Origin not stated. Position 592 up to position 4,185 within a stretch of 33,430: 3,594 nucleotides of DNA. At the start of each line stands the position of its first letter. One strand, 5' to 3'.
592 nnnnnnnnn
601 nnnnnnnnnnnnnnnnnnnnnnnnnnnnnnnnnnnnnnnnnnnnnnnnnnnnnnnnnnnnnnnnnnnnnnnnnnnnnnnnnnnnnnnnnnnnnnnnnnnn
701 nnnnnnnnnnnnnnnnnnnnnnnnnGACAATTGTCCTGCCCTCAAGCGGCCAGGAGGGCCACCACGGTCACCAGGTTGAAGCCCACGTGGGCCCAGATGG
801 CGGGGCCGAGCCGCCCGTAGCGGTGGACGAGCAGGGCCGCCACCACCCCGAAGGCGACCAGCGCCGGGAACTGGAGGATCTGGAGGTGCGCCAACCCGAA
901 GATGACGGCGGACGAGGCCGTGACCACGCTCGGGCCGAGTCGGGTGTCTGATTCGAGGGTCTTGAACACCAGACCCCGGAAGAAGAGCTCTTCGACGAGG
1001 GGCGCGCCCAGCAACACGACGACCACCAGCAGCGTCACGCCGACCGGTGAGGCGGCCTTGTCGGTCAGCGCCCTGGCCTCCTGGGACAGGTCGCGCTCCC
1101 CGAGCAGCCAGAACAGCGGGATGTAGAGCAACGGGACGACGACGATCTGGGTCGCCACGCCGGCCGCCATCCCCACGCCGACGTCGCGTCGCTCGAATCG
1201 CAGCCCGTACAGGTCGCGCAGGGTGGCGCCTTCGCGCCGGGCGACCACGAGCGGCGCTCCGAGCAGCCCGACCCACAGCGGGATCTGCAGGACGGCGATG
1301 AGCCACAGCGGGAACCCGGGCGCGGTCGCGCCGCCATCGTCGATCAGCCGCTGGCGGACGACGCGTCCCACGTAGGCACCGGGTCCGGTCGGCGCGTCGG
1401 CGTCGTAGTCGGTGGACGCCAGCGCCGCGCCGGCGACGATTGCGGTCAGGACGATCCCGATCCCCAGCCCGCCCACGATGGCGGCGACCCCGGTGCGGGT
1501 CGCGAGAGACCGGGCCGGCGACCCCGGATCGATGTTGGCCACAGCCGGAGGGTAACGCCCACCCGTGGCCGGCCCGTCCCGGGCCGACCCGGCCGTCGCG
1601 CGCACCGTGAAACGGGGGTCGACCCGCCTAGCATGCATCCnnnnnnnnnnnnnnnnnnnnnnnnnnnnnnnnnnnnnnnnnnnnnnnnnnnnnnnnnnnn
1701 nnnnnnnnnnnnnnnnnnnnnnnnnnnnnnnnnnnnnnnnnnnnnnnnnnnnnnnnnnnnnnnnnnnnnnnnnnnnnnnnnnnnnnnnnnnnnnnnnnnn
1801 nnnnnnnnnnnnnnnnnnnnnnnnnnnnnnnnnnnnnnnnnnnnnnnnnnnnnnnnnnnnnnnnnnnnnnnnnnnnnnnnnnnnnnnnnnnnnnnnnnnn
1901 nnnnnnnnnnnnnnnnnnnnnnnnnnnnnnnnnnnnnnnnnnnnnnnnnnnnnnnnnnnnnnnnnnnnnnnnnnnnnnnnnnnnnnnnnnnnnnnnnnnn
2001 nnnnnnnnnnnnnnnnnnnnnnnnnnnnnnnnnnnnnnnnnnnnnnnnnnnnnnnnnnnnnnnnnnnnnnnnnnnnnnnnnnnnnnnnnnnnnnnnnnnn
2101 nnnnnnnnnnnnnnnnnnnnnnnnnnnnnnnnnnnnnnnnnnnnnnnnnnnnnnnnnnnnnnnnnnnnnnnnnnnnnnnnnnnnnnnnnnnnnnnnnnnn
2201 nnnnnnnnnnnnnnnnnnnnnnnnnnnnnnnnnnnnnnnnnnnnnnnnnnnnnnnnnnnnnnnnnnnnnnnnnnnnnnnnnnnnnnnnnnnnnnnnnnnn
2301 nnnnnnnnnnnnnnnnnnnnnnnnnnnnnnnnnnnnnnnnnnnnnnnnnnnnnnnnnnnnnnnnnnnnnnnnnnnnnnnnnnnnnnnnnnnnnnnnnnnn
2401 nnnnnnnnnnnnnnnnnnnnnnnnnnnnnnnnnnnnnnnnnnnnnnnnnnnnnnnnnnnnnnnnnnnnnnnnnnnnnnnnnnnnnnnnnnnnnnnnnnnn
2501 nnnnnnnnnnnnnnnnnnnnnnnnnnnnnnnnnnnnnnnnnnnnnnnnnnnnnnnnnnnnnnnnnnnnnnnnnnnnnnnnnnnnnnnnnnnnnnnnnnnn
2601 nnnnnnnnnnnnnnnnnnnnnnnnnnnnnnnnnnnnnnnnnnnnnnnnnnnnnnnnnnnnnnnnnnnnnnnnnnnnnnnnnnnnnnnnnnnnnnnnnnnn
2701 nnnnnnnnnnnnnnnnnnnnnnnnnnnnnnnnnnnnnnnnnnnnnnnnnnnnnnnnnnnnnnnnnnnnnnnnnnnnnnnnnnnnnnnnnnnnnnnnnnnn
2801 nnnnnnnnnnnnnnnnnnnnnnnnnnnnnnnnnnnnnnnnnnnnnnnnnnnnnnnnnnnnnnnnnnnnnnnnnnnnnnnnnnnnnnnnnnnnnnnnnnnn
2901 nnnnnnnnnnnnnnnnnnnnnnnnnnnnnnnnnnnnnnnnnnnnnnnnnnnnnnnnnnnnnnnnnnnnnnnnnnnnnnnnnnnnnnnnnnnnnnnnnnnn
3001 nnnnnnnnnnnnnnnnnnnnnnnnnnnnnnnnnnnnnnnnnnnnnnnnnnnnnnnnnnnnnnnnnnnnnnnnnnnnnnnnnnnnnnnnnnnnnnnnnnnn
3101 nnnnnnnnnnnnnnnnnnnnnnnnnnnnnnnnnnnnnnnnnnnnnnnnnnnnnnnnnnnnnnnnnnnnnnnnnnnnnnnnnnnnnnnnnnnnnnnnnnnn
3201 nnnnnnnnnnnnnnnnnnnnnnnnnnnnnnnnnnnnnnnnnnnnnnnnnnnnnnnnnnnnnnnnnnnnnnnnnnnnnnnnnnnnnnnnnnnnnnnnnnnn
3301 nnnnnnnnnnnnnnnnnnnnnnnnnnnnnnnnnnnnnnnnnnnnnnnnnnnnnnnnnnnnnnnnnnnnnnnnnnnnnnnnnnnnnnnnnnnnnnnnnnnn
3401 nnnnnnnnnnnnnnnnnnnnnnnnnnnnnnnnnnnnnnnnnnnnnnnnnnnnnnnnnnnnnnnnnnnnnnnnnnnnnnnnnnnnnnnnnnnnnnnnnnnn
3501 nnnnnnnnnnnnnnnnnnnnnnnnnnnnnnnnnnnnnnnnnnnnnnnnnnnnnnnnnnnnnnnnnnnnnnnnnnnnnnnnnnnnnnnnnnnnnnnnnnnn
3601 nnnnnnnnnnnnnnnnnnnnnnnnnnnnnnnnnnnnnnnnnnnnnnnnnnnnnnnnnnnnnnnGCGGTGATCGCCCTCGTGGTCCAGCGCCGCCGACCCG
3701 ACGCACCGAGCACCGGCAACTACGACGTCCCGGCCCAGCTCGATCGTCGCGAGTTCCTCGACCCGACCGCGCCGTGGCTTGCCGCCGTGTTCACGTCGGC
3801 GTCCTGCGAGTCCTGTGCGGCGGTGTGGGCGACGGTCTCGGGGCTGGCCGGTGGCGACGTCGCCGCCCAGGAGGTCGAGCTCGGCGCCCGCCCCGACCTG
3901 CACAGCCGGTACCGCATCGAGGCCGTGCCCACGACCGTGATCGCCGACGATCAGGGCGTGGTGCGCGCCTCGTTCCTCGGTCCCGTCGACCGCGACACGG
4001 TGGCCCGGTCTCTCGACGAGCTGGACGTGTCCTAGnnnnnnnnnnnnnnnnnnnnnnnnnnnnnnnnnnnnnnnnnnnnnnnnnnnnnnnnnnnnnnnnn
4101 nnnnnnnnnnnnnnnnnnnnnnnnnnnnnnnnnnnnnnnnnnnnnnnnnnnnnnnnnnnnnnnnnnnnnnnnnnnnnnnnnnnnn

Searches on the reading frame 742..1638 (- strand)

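Call 11: search_protein_families(library=pfam, proteins=[window:742-1638:-], max_evalue=0.001)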
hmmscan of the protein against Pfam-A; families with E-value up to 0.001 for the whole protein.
window:742-1638:- (298 aa): 1 family
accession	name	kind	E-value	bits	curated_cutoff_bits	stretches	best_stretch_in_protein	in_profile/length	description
PF02517.21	Rce1-like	-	1.6e-18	67.2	22.4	1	200-290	3-93/93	Type II CAAX prenyl endopeptidase Rce1-like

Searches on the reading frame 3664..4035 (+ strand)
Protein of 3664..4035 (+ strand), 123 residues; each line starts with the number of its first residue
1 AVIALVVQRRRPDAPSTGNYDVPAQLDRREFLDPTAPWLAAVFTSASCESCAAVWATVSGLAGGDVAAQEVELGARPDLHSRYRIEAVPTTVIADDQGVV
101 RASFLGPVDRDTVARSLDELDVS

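Call 64: search_protein_families(library=pfam, proteins=[window:3664-4035:+], max_evalue=0.05)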
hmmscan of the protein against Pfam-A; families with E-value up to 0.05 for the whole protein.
window:3664-4035:+ (123 aa): 3 families
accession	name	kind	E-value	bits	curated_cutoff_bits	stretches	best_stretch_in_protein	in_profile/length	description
PF00085.26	Thioredoxin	-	0.0037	17.7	23.5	1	46-118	31-102/103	Thioredoxin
PF13098.12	Thioredoxin_2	-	0.0079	17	27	1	38-111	7-98/104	Thioredoxin-like domain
PF09673.15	TrbC_Ftype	-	0.012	16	24.2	1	54-97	39-80/111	Type-F conjugative transfer system pilin assembly protein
